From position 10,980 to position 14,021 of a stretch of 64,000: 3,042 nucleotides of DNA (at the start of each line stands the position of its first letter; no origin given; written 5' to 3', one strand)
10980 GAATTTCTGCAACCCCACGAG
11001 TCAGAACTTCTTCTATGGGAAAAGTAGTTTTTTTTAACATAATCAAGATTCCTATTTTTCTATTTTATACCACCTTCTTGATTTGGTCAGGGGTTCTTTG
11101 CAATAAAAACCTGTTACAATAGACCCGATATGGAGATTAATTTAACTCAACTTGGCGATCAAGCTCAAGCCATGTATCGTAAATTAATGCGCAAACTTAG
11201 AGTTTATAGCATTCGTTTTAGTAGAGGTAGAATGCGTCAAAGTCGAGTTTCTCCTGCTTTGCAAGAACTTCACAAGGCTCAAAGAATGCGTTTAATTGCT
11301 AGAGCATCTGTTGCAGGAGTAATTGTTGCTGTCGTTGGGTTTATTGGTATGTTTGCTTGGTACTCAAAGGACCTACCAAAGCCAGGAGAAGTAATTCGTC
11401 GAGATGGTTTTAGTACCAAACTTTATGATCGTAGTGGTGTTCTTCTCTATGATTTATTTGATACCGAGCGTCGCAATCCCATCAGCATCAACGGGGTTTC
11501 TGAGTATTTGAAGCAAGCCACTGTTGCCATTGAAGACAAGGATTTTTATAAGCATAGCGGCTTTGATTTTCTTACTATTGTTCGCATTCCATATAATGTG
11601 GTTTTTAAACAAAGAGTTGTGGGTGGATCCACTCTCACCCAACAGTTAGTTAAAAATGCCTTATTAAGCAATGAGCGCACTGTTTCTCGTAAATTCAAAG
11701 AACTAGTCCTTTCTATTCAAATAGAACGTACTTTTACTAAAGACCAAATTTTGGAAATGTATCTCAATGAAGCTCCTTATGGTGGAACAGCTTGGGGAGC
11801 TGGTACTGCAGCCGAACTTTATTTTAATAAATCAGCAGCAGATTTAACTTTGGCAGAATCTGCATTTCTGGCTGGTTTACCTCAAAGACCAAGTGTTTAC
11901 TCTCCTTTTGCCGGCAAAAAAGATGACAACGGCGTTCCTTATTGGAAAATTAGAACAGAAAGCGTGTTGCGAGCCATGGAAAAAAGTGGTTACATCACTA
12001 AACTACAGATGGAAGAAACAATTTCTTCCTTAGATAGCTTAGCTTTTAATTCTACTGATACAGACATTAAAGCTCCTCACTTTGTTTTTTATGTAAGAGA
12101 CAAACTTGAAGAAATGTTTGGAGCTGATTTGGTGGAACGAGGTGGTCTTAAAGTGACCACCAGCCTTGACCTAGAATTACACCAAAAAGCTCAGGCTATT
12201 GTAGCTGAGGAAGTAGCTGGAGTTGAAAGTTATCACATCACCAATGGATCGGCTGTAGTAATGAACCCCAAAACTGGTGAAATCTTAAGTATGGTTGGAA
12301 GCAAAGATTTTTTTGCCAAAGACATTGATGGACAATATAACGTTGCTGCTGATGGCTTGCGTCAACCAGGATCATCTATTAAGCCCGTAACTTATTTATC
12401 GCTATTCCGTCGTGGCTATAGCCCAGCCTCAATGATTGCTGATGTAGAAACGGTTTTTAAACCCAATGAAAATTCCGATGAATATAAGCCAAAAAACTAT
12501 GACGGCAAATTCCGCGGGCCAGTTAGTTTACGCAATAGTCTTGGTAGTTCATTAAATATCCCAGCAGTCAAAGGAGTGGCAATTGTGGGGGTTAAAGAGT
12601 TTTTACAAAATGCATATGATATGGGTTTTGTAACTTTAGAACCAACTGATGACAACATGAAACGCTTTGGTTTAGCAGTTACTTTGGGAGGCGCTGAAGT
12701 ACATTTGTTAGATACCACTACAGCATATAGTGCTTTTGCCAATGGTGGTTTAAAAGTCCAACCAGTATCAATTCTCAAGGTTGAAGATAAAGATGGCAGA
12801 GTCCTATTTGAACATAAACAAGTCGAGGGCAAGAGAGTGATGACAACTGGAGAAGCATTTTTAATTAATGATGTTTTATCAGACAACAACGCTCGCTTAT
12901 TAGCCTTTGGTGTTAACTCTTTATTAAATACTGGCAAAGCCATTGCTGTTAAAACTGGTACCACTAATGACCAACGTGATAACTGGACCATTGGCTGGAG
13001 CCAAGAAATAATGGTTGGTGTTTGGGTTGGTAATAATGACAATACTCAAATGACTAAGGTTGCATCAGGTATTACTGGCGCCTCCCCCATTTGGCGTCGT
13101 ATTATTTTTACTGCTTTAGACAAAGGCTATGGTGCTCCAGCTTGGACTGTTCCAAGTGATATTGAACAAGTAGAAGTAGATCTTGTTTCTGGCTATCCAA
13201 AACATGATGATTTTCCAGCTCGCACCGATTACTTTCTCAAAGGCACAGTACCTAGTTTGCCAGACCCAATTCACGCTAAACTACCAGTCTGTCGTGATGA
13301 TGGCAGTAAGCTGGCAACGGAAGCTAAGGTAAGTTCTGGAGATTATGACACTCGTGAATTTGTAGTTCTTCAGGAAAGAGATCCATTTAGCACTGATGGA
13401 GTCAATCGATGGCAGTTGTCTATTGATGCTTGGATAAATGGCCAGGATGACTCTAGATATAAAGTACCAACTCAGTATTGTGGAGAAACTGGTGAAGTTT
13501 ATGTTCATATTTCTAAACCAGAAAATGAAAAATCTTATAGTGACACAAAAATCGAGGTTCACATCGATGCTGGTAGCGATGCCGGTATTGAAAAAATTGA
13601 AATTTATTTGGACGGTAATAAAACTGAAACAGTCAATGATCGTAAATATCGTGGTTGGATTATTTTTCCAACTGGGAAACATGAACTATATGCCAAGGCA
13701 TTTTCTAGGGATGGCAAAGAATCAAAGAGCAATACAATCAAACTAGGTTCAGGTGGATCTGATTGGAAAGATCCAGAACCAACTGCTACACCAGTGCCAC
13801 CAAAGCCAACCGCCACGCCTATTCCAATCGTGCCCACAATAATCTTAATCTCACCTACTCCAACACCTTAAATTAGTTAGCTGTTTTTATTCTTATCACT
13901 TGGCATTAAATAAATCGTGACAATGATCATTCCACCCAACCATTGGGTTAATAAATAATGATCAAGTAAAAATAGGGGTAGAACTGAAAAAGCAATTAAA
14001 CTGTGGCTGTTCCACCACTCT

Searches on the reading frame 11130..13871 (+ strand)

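Call 73: search_protein_families(library=pfam, proteins=[window:11130-13871:+], max_evalue=0.001)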
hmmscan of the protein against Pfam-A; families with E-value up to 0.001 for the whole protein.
window:11130-13871:+ (913 aa): 3 families
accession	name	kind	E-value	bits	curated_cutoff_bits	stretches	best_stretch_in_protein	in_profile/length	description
PF00912.28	Transgly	-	1.3e-55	188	27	1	111-283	10-177/178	Transglycosylase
PF00905.27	Transpeptidase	-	1.8e-20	73.8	22.1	1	373-637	1-282/299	Penicillin binding protein transpeptidase domain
PF17957.7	Big_7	-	1.4e-05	26.1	24.1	1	792-853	3-68/70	Bacterial Ig domain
